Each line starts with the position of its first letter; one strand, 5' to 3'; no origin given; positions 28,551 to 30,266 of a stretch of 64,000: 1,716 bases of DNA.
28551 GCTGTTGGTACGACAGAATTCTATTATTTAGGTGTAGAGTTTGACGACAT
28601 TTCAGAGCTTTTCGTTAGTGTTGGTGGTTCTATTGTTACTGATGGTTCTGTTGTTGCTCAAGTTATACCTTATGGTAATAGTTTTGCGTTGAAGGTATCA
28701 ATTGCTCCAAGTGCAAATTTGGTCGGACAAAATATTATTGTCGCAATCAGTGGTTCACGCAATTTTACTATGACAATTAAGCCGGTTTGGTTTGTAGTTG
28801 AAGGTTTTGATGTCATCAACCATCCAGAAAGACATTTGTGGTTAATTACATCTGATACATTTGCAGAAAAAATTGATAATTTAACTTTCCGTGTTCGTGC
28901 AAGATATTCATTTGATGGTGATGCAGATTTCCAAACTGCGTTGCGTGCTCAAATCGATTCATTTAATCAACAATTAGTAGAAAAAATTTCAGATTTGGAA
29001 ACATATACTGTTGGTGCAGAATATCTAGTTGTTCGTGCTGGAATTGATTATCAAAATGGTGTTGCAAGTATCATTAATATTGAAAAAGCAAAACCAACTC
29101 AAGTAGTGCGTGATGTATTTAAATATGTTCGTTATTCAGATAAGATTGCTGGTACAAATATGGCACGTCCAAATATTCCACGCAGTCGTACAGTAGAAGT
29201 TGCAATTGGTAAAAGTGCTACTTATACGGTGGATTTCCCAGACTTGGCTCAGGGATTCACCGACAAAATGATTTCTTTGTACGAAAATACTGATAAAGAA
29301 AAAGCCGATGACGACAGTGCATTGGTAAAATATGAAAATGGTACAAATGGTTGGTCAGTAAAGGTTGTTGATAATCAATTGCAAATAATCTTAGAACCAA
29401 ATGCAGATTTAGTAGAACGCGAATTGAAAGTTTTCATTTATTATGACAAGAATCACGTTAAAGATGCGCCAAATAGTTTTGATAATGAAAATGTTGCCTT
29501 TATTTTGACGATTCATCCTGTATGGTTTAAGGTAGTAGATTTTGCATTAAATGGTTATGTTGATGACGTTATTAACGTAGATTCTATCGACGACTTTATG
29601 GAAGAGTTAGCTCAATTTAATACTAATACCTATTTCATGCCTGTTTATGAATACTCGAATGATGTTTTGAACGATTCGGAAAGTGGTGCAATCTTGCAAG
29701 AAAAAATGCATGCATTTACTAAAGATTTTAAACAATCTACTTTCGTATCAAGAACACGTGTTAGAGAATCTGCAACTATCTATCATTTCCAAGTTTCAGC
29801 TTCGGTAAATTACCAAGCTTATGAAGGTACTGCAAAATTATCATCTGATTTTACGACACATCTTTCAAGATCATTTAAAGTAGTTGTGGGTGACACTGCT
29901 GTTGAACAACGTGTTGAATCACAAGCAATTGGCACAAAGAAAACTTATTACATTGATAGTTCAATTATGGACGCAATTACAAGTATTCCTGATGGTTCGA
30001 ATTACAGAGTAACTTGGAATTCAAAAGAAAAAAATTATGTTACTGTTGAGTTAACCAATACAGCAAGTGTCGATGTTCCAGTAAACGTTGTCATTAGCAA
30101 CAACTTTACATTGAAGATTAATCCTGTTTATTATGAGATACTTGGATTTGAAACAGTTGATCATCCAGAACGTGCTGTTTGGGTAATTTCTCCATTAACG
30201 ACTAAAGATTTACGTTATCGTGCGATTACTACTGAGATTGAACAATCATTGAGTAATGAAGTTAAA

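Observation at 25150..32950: Eleven-unit array of an apparently undescribed 200-265-aa module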

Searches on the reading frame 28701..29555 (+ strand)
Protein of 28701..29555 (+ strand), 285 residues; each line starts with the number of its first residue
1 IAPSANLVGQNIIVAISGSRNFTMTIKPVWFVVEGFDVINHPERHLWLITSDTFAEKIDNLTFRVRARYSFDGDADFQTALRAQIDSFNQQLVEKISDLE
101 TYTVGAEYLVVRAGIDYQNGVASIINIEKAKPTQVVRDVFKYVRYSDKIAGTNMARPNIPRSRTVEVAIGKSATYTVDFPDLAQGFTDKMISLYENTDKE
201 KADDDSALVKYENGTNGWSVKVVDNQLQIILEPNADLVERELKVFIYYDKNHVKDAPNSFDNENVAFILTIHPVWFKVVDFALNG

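Call 32: predict_structure(alignment_id=A3)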
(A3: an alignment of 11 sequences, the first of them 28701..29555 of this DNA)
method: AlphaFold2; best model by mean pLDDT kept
length: 285 residues; sequences in the alignment: 11
mean_pLDDT: 76.8   pTM: 0.53
mean pLDDT of the five models: 76.8, 76.3, 74.9, 74.8, 74.2
residues with pLDDT >= 90: 73; 70-90: 128; 50-70: 57; < 50: 27
segments of 3 or more residues with pLDDT < 50: 1-4, 42-47, 49-61, 258-260
pLDDT, mean of each block of 10 residues (from residue 1): 60 75 83 85 49 42 76 74 90 86 75 91 92 91 58 59 90 84 71 78 66 85 89 90 85 58 76 90 80
secondary structure, 60 per line:
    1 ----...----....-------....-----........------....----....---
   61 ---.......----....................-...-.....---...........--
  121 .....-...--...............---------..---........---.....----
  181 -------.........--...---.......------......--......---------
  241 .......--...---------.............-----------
elements in order: E12-15 E23-26 E32-39 E46-49 H54-57 E64-70 H75-94 E100-104 E108-118 E121-125 E135-146 E161-168 E172-176 E191-196 E208-211 E218-223 E226-231 E241-247 E265-274

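Call 61: search_protein_families(library=pfam, alignment_id=A3, max_evalue=5)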
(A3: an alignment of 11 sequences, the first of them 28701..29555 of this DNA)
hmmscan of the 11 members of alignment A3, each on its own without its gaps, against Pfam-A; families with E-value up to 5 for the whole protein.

A. member 1, window:28701-29555:+ (285 aa): 3 families
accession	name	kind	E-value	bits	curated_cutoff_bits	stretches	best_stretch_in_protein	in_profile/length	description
PF09810.15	Exo5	-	0.0099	15.8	25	1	62-252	212-314/367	Exonuclease V - a 5' deoxyribonuclease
PF23277.2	Ig_Dlec1_1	-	0.12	13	29.7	1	154-197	47-91/105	Deleted in lung and esophageal cancer protein 1 Ig domain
PF06787.16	HcgF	-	0.19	11.9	25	1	100-173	37-110/163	FeGP cofactor biosynthesis protein HcgF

B. families by the number of members that match (of 11 scanned): 10 families
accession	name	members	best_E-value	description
PF09810.15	Exo5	1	0.0099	Exonuclease V - a 5' deoxyribonuclease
PF22036.2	MoaF_like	1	0.012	MoaF-like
PF03689.21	Nepo_coat_N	1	0.062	Nepovirus coat protein, N-terminal domain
PF17378.7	REC104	1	0.067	Meiotic recombination protein REC104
PF05510.18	Sarcoglycan_2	1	0.068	Sarcoglycan alpha/epsilon N-terminal domain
PF23277.2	Ig_Dlec1_1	1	0.12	Deleted in lung and esophageal cancer protein 1 Ig domain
PF15846.10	DUF4720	1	0.15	Domain of unknown function (DUF4720)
PF06787.16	HcgF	1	0.19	FeGP cofactor biosynthesis protein HcgF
PF15763.10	DUF4692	1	0.2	Regulator of human erythroid cell expansion (RHEX)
PF09408.15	bCoV_S1_RBD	1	3.5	Betacoronavirus spike glycoprotein S1, receptor binding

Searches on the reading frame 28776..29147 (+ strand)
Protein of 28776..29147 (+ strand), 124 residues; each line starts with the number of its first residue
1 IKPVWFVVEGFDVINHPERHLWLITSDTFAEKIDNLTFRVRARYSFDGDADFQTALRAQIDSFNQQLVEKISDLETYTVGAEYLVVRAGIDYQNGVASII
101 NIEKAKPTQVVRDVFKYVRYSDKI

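Call 53: predict_structure(alignment_id=A5)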
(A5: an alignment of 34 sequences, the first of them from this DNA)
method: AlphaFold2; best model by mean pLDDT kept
length: 124 residues; sequences in the alignment: 34
mean_pLDDT: 88.8   pTM: 0.81
mean pLDDT of the five models: 88.8, 88.5, 87.1, 87.1, 86.0
residues with pLDDT >= 90: 86; 70-90: 23; 50-70: 14; < 50: 1
segments of 3 or more residues with pLDDT < 50: none
pLDDT, mean of each block of 10 residues (from residue 1): 93 83 65 80 95 96 96 91 93 97 97 89 63
secondary structure, 60 per line:
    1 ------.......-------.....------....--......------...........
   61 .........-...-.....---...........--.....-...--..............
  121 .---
elements in order: E7-13 E21-25 H32-35 E38-43 H50-69 E75-79 E83-93 E96-100 E110-121

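Call 66: fold_search(model_id=the predicted structure, library=pdb)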
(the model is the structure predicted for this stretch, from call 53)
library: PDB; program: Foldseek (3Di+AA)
matches with E <= 10: 336; with E <= 0.001: 0
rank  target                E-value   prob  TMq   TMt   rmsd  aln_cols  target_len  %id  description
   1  3v67_B                5.8e-01  0.16  0.22  0.21  12.8        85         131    8  Periplasmic domain of Vibrio parahaemolyticus CpxA (released 2012-09-26)
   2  1m0w_B                1.1e+00  0.04  0.13  0.04  15.2        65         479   17  Yeast Glutathione Synthase Bound to gamma-glutamyl-cysteine, AMP-PNP and 2 Magnesium Ions (released 2002-12-11)
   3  2rr3_MODEL_1_A        1.2e+00  0.09  0.22  0.21  17.7        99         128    8  Solution structure of the complex between human VAP-A MSP domain and human OSBP FFAT motif (released 2010-03-23)
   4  7dc6_A                1.2e+00  0.05  0.18  0.09  18.5       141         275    8  Giant panda MHC class I complexes (released 2021-06-16)
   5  3v67_A                1.3e+00  0.11  0.19  0.18  13.1        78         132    9  Periplasmic domain of Vibrio parahaemolyticus CpxA (released 2012-09-26)
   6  4yfh_B                1.3e+00  0.08  0.18  0.24  14.8        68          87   15  HU38-20bp (released 2016-06-29)
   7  8flj_E                1.4e+00  0.04  0.16  0.20  14.7        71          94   10  Cas1-Cas2/3 integrase and IHF bound to CRISPR leader, repeat and foreign DNA (released 2023-09-06)
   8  2gry                  1.5e+00  0.08  0.19  0.09   7.6        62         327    8  Crystal structure of the human KIF2 motor domain in complex with ADP (released 2006-05-09)
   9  4yf0_B                1.5e+00  0.08  0.18  0.24  14.9        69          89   13  HU38-19bp (released 2016-06-29)
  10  7y6e_G                1.6e+00  0.14  0.20  0.14  10.8        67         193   12  Crystal structure of sDscam FNIII23 domains, isoform Beta2v6 (released 2023-05-24)
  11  4h25_E                1.6e+00  0.03  0.16  0.12  17.7        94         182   15  TCR interaction with peptide mimics of nickel offers structure insights to nickel contact allergy (released 2013-10-16)
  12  8v1k_A                1.7e+00  0.02  0.16  0.12  17.8       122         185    5  Crystal structure of outer membrane lipoprotein carrier protein (LolA) from Francisella tularensis (released 2023-11-29)
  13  3t1r_D                1.8e+00  0.06  0.16  0.16  13.0        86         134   12  MglB with tetrameric arrangement (released 2011-08-31)
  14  6tqr_A                1.8e+00  0.04  0.22  0.21  17.0       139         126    9  The crystal structure of the MSP domain of human VAP-A in complex with the Phospho-FFAT motif of STARD3. (released 2020-11-18)
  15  3t12_B                1.9e+00  0.08  0.19  0.18  13.0        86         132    9  MglA in complex with MglB in transition state (released 2011-08-31)
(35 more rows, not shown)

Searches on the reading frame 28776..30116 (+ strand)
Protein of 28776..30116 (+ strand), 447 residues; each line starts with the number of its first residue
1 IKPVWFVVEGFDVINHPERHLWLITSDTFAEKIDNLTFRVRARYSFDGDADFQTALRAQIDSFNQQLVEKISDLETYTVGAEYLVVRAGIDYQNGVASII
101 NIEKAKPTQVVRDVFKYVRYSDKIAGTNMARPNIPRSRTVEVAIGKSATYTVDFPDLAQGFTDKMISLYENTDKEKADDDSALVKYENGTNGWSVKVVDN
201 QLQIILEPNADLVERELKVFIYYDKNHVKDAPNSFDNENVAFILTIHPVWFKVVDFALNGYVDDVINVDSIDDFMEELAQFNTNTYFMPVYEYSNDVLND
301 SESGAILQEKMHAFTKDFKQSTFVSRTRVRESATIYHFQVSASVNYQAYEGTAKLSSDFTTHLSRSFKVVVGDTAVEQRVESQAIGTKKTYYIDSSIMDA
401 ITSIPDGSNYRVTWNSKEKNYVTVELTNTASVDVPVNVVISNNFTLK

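Call 73: search_dna_similar(query=window:28776-30116:+, collection=plasmids, mode=protein, max_evalue=0.001, max_rows=5)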
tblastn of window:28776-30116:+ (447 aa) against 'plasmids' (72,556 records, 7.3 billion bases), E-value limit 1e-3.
No match.

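Call 74: search_dna_similar(query=window:28776-30116:+, collection=phages, mode=protein, max_evalue=0.001, max_rows=5)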
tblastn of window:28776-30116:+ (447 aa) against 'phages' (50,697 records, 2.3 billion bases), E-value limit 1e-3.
No match.
